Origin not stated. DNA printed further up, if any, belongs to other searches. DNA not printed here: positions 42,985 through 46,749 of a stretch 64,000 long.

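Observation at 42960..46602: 1156-aa outer-membrane fusion (HExxH zincin-like + PD40 propeller + Omp85-like barrel) with operator-like tandem repeat and a consensus promoter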

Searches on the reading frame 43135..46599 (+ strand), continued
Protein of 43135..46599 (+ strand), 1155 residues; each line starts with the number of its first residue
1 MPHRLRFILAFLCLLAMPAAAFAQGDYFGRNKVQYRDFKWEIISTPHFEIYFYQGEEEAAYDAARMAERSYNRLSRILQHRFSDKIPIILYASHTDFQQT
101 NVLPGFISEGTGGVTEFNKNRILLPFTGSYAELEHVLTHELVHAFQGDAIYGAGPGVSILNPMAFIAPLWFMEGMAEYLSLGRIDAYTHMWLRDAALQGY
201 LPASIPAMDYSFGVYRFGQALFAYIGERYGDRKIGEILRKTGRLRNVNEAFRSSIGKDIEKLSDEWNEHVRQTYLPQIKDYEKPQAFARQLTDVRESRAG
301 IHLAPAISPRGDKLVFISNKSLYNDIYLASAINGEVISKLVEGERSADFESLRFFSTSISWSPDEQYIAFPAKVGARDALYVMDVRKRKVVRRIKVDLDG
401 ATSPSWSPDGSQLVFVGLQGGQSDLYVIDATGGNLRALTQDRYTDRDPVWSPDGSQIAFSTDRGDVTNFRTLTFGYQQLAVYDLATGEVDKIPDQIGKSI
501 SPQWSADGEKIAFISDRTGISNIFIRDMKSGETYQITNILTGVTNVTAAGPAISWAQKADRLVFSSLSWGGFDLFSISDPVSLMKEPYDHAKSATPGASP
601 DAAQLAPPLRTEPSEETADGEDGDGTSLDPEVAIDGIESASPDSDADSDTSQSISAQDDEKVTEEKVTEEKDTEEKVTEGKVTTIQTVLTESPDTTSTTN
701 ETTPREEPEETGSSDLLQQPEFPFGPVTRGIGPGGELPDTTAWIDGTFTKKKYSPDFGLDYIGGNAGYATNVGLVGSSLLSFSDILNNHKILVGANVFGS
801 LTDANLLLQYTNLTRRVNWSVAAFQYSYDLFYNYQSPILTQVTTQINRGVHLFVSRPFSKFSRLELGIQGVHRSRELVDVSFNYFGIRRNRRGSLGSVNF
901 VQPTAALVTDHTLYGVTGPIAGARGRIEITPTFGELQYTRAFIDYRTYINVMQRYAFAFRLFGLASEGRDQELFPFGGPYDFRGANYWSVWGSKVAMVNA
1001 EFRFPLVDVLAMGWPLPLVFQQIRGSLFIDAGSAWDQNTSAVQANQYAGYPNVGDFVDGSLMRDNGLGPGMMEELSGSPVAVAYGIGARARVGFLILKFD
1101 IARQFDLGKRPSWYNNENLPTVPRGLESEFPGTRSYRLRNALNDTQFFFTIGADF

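Call 31: find_related_loci(query=A3, collection=genome_contigs, flank=10000)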
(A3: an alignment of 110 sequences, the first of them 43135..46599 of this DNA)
Query A3 (1155 aa) in genome_contigs; peptide patterns used: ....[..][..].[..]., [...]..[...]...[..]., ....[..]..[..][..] (x = any residue, [..] = any of these).
600 stretches matched a pattern (row limit reached: there are more); 594 encode a relative of the query (tblastn E <= 1e-3); the best 80 are kept; 80 distinct loci.
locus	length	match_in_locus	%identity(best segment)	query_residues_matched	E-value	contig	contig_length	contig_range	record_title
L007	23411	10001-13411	87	1-1155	0e+0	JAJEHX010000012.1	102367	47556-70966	MAG: Candidatus Latescibacterota bacterium isolate p16x63bins.21 k141_455788, whole genome shotgun sequence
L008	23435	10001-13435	82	1-1155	0e+0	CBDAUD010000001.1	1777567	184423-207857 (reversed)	MAG: bacterium isolate 878a0cea-2b96-4014-b147-88fee9e3d867 genome assembly, contig: contig_1, whole genome shotgun sequ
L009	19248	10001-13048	43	27-1107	0e+0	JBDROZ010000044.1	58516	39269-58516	MAG: Candidatus Eisenbacteria bacterium isolate MEGAHIT-group-1.985 k141_1973065, whole genome shotgun sequence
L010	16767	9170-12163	42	24-1107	0e+0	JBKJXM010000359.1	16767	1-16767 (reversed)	MAG: Candidatus Eisenbacteria bacterium isolate swi_bin.175 k127_18106665, whole genome shotgun sequence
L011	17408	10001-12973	42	27-1111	0e+0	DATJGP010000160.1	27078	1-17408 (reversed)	MAG TPA_asm: Candidatus Eisenbacteria bacterium isolate SMAG_U15489 k141_6772793, whole genome shotgun sequence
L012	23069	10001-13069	41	8-1109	0e+0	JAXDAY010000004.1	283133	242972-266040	MAG: Candidatus Eisenbacteria bacterium isolate POMEDNA-B04 Raw1_k127_1564436, whole genome shotgun sequence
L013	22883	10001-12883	40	28-1030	0e+0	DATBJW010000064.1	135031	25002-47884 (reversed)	MAG TPA_asm: Gemmatimonadota bacterium isolate SMAG_U3930 k141_5016200, whole genome shotgun sequence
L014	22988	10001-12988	55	17-1109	0e+0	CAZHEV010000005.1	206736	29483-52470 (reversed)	MAG TPA_asm: uncultured bacterium isolate SRP141376_co1_25 genome assembly, contig: NODE_88_length_206736_cov_10.811139,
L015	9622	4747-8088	39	5-1102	0e+0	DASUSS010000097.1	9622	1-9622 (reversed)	MAG TPA_asm: Longimicrobiales bacterium isolate SMAG_U1742 k141_851262, whole genome shotgun sequence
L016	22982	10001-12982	39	27-1046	0e+0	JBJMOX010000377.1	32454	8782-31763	MAG: Gemmatimonadales bacterium isolate H1_18_all_fractions_conc_3_68_14 k255_6727846, whole genome shotgun sequence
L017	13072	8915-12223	57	18-1107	0e+0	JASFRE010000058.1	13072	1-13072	MAG: Candidatus Eiseniibacteriota bacterium isolate D1103M02metaG_Bin_100 D1103M02metaG_FD_scaffold_1376_c1, whole genom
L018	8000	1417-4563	37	23-1106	0e+0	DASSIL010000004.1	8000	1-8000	MAG TPA_asm: Gemmatimonadales bacterium isolate SMAG_U1086 k141_354912, whole genome shotgun sequence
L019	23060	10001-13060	38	5-1049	0e+0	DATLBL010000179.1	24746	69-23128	MAG TPA_asm: Gemmatimonadales bacterium isolate SMAG_U14297 k141_6545823, whole genome shotgun sequence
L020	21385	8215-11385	38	23-1121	0e+0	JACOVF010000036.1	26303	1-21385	MAG: Gemmatimonadetes bacterium isolate NC_groundwater_93_Ag_S2p5_70_173 S_2p5_S6_170907_scaffold_460456, whole genome s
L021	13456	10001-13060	38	2-1040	0e+0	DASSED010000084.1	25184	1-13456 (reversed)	MAG TPA_asm: Gemmatimonadales bacterium isolate SMAG_U968 k141_1135784, whole genome shotgun sequence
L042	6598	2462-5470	48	28-1155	0e+0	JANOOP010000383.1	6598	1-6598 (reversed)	MAG: Candidatus Eisenbacteria bacterium isolate VAR_43_metabat_14 VAR_43_k141_2116379, whole genome shotgun sequence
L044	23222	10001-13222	50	28-1155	0e+0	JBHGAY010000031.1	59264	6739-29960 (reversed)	MAG: Candidatus Eisenbacteria bacterium isolate SBS.BIN.67 SBSBIN67_contig_31, whole genome shotgun sequence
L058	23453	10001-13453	83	1-1155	0e+0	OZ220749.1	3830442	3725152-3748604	MAG: bacterium isolate 072a604d-d951-4d4f-bb27-b5f30d89a258 genome assembly, chromosome: 1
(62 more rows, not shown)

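Call 44: predict_structure(alignment_id=A3)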
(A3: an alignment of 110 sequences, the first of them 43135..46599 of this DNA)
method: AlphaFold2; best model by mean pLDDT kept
length: 1155 residues; sequences in the alignment: 110
mean_pLDDT: 79.5   pTM: 0.81
mean pLDDT of the five models: 79.5, 77.4, 77.3, 77.3, 76.4
residues with pLDDT >= 90: 567; 70-90: 272; 50-70: 164; < 50: 152
segments of 3 or more residues with pLDDT < 50: 15-27, 160-163, 598-601, 620-734, 769-771, 832-838
pLDDT, mean of each block of 10 residues (from residue 1): 72 46 42 85 96 92 94 94 96 91 85 91 92 95 95 61 74 96 90 90 89 88 96 96 93 97 96 91 95 92 96 96 93 97 75 88 98 91 97 94 97 96 96 96 96 98 91 92 97 92 97 94 97 96 90 95 94 96 92 59 59 62 42 33 32 33 38 37 32 34 37 37 35 52 72 91 63 69 93 84 88 93 86 46 83 94 95 84 66 84 96 85 94 94 95 91 91 73 65 86 84 71 80 74 61 63 60 52 57 68 68 74 83 70 71 56
secondary structure, 60 per line:
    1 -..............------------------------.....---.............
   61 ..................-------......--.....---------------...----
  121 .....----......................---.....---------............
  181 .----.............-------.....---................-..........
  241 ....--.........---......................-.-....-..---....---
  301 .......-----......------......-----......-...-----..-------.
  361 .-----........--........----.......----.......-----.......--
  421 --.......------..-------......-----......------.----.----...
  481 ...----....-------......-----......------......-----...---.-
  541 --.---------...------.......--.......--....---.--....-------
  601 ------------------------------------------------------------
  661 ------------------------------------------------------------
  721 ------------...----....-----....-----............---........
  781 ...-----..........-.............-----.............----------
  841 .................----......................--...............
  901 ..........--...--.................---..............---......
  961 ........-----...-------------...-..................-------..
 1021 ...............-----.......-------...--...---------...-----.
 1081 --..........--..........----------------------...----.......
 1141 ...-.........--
elements in order (helices of 4 or more, strands of 3 or more residues): H2-15 E40-44 E48-53 H54-78 E86-91 H94-98 E114-116 E121-125 H130-151 H155-159 H169-181 H186-198 H206-210 H214-229 H231-244 H247-255 H259-280 H284-287 H294-297 E301-307 E313-318 E325-330 E336-341 E367-374 E377-384 E389-395 E400-406 E412-418 E423-429 E445-450 E456-461 E478-483 E488-491 E499-504 E510-515 E522-527 E533-535 E553-555 E562-568 E571-577 H580-583 H590-593 H740-743 E749-752 E758-769 E773-783 E789-798 E800-812 E818-830 E841-857 E862-883 E886-910 E913-915 E918-934 E938-951 E955-968 E974-976 E990-992 E994-1011 E1019-1035 H1041-1047 E1055-1057 E1060-1062 E1083-1092 E1095-1104 H1134-1143 E1145-1153

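Call 49: fold_search(model_id=the predicted structure, library=pdb)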
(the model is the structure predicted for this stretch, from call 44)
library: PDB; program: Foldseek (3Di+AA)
matches with E <= 10: 1296; with E <= 0.001: 665
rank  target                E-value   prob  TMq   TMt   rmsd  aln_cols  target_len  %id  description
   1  3iax_A                2.5e-11  1.00  0.20  0.54  17.8       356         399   17  The crystal structure of the TolB box of Colicin A in complex with TolB reveals important differences in the recruitme (released 2009-10-13)
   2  2w8b_A                3.3e-11  1.00  0.19  0.50  17.2       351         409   17  Crystal structure of processed TolB in complex with Pal (released 2009-02-17)
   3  6pnv                  3.7e-11  1.00  0.18  0.49  18.0       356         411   17  1.42 Angstrom Resolution Crystal Structure of Translocation Protein TolB from Salmonella enterica (released 2019-07-17)
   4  2w8b_B                5.0e-11  1.00  0.19  0.52  16.6       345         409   18  Crystal structure of processed TolB in complex with Pal (released 2009-02-17)
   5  1crz                  5.2e-11  1.00  0.19  0.53  15.8       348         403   18  CRYSTAL STRUCTURE OF THE E. COLI TOLB PROTEIN (released 2000-08-16)
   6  9a2l_MODEL_1_A        5.9e-11  1.00  0.18  0.47  18.2       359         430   18  Model of E. coli TolB by in-cell photo-crosslinking MS and deep learning (released 2023-02-24)
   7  2hqs_A                7.0e-11  1.00  0.19  0.51  18.0       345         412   18  Crystal structure of TolB/Pal complex (released 2007-04-03)
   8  4jml_A                8.6e-11  1.00  0.19  0.53  17.8       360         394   18  Crystal structure of the TolB(P201C)-ColicinE9 TBE peptide(A33C) complex. (released 2013-07-17)
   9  4r40_A                1.1e-10  1.00  0.19  0.51  12.7       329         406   18  Crystal Structure of TolB/Pal complex from Yersinia pestis. (released 2014-09-03)
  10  1c5k                  1.3e-10  1.00  0.20  0.54  17.9       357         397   18  THE STRUCTURE OF TOLB, AN ESSENTIAL COMPONENT OF THE TOL-DEPENDENT TRANSLOCATION SYSTEM AND ITS INTERACTIONS WITH THE TR (released 2000-12-06)
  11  2ivz_A                1.5e-10  1.00  0.19  0.54  16.1       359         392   18  Structure of TolB in complex with a peptide of the colicin E9 T- domain (released 2006-08-16)
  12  4r40_C                1.8e-10  1.00  0.17  0.48   2.7       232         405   22  Crystal Structure of TolB/Pal complex from Yersinia pestis. (released 2014-09-03)
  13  2ivz_D                1.8e-10  1.00  0.18  0.52  17.3       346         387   18  Structure of TolB in complex with a peptide of the colicin E9 T- domain (released 2006-08-16)
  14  7mx5_B                1.9e-10  1.00  0.18  0.50  13.9       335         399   18  Crystal structure of TolB from Acinetobacter baumannii (released 2021-05-26)
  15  2hqs_B                2.0e-10  1.00  0.19  0.51  17.9       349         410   18  Crystal structure of TolB/Pal complex (released 2007-04-03)
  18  4pwz_A                1.1e-09  1.00  0.19  0.51  18.1       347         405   18  Crystal structure of TolB protein from Yersinia pestis CO92 (released 2014-04-02)
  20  4pwz_B                3.2e-09  1.00  0.19  0.50  12.6       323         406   17  Crystal structure of TolB protein from Yersinia pestis CO92 (released 2014-04-02)
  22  9ccg_D                8.0e-09  1.00  0.20  0.33  10.0       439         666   16  Fusobacterium nucleatum BamA-Fab 9 complex (released 2025-09-17)
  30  9ccg_A                1.9e-08  1.00  0.20  0.33   9.9       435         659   16  Fusobacterium nucleatum BamA-Fab 9 complex (released 2025-09-17)
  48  4c4v_B                4.1e-08  1.00  0.22  0.50   7.6       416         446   16  Structure of the outer membrane protein insertase BamA with one POTRA domain. (released 2014-04-23)
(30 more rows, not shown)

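Call 77: search_solved_structures(query=A3, max_evalue=0.01)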
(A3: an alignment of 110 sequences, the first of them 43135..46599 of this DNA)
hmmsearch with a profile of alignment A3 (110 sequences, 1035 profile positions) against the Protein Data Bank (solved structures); distinct sequences matched with E-value up to 0.01: 52.
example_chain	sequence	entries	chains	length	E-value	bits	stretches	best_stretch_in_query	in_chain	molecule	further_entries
2ojh_A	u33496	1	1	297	2.9e-28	101.2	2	359-513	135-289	Uncharacterized protein Atu1656/AGR_C_3050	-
7mx5_A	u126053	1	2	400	5e-27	97.1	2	357-478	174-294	Tol-Pal system protein TolB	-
4r40_A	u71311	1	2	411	8.5e-25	89.7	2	400-536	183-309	Protein TolB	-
4pwz_A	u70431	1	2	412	8.6e-25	89.7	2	400-536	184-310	Protein TolB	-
6pnv_A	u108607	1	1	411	1.1e-24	89.3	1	400-536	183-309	Tol-Pal system protein TolB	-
4jml_A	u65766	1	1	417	2.1e-24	88.4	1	399-536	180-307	Protein TolB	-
2hqs_A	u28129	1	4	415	2.4e-24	88.2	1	400-536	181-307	Protein tolB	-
7nst_E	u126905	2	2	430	2.5e-24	88.2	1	399-536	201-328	Tol-Pal system protein TolB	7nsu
1crz_A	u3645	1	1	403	2.6e-24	88.1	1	400-536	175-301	TOLB PROTEIN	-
2w8b_B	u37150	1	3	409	2.7e-24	88.1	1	400-536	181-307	PROTEIN TOLB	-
3iax_A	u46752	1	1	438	3.2e-24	87.8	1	400-536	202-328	Protein tolB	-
1c5k_A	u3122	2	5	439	3.3e-24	87.8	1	400-536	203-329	PROTEIN (TOLB PROTEIN) | PROTEIN TOLB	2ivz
2w8b_A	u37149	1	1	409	6.2e-24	86.9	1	400-536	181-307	PROTEIN TOLB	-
2ymu_A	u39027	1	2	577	4e-21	77.6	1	358-463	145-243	WD-40 REPEAT PROTEIN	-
8wt1_A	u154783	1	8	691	3e-16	61.4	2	397-467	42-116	S9 family peptidase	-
9ccg_A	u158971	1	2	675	1.1e-06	29.8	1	813-1035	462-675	POTRA domain-containing protein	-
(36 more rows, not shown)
